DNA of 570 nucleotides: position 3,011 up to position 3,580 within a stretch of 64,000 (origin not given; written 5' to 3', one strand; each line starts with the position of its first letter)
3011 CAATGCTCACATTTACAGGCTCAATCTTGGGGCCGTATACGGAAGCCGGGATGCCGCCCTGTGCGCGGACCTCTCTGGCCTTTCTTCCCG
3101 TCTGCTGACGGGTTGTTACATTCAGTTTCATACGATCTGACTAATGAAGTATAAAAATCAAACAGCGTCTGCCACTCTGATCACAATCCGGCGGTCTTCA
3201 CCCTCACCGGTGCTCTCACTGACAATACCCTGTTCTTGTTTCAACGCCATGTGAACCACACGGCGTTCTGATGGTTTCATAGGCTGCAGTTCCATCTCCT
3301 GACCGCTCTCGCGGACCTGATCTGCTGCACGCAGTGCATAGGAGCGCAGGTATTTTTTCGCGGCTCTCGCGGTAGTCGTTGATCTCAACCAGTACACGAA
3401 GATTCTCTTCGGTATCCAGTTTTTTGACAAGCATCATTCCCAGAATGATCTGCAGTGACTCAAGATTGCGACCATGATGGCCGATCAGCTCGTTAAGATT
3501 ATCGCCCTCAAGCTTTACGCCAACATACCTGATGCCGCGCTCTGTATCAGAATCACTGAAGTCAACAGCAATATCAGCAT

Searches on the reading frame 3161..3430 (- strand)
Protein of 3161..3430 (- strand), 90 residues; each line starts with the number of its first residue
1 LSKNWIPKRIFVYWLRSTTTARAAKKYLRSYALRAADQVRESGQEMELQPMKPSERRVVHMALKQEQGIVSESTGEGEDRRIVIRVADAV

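Call 45: search_protein_families(library=pfam, proteins=[window:3161-3430:-], max_evalue=0.01)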
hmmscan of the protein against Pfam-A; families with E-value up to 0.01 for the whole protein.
window:3161-3430:- (90 aa): 1 family
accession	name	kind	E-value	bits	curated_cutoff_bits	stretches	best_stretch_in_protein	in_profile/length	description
PF01424.28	R3H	-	3.2e-18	65.9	26.8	1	28-85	3-59/60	R3H domain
